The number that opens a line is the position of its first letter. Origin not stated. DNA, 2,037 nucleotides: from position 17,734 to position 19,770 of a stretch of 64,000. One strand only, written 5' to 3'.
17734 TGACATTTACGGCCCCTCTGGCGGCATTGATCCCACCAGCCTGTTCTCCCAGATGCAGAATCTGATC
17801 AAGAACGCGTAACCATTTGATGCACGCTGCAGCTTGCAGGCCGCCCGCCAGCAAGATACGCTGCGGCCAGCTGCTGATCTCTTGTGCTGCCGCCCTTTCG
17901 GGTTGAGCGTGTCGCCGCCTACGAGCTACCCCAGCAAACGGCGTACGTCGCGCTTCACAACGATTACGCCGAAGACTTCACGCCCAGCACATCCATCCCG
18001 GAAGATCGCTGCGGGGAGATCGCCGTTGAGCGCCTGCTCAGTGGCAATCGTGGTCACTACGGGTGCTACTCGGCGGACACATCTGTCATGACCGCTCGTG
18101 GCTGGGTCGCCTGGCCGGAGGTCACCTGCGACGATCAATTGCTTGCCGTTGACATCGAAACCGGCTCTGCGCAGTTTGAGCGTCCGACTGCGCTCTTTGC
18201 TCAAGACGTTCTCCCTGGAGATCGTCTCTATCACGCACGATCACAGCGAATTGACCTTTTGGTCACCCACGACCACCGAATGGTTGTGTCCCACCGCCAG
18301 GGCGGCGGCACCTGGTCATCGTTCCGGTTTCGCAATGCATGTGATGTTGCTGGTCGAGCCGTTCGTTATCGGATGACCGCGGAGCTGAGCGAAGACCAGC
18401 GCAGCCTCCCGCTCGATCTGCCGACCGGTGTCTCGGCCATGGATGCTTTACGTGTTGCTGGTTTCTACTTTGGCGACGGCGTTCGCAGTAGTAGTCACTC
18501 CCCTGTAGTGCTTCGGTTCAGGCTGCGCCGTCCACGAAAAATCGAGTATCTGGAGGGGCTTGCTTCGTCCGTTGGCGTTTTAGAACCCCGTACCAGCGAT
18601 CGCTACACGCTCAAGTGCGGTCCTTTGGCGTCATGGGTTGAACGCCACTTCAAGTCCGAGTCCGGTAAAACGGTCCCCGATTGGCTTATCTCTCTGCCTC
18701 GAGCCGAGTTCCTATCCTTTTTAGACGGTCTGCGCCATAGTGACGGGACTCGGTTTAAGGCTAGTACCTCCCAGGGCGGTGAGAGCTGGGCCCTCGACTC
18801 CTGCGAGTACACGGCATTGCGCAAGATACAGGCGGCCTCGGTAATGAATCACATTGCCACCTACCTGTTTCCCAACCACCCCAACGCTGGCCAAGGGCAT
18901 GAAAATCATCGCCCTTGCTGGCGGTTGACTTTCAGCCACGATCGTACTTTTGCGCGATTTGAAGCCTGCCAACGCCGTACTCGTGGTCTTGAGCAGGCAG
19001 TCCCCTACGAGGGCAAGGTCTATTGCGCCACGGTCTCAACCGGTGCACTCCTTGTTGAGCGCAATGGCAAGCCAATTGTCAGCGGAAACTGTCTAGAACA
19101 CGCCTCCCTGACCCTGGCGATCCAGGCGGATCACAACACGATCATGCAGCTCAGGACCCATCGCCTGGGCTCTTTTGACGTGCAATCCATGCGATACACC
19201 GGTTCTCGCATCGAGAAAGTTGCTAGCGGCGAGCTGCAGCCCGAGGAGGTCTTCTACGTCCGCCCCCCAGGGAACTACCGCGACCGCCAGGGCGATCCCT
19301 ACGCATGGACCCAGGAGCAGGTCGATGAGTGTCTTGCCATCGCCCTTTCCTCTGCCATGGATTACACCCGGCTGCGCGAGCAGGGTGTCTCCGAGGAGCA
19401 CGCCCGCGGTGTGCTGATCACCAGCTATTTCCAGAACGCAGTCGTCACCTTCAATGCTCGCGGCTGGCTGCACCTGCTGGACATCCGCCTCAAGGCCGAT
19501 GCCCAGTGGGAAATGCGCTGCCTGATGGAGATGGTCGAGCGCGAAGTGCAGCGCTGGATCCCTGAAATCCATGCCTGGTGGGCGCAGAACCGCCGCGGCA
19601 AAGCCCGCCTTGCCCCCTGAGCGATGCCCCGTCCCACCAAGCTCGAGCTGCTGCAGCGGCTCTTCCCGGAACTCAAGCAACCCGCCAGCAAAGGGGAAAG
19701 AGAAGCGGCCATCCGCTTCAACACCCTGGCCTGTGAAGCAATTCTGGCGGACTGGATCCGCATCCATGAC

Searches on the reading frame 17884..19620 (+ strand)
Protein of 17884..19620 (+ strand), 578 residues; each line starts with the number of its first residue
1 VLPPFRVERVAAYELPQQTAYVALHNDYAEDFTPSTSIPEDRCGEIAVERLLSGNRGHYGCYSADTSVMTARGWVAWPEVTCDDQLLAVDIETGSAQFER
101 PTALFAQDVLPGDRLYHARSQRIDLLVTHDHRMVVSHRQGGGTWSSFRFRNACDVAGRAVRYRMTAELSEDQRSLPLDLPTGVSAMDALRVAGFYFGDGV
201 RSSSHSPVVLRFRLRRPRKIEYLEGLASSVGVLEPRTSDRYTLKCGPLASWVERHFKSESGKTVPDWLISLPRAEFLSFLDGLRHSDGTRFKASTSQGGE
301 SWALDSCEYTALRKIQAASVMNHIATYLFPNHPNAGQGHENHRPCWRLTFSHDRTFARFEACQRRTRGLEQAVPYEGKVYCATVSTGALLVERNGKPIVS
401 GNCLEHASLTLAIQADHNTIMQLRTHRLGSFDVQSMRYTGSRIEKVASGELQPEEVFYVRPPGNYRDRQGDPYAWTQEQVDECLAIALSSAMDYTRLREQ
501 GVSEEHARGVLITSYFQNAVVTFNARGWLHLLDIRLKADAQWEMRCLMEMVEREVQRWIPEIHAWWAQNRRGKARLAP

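Call 86: search_protein_families(library=pfam, proteins=[window:17884-19620:+], max_evalue=0.001)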
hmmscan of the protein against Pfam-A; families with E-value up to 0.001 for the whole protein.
window:17884-19620:+ (578 aa): 1 family
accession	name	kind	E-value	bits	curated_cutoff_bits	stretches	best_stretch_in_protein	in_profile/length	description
PF02511.20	Thy1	-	1.6e-30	106.8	24.8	1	403-561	53-191/191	Thymidylate synthase complementing protein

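Call 87: search_protein_families(library=ncbifam, proteins=[window:17884-19620:+], max_evalue=0.01)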
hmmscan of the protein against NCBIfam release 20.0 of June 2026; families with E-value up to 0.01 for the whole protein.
window:17884-19620:+ (578 aa): 1 family
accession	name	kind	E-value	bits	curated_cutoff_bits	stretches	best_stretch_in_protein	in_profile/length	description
TIGR02170.1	thyX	equivalog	1e-34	119.9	87.9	1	403-566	54-211/211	FAD-dependent thymidylate synthase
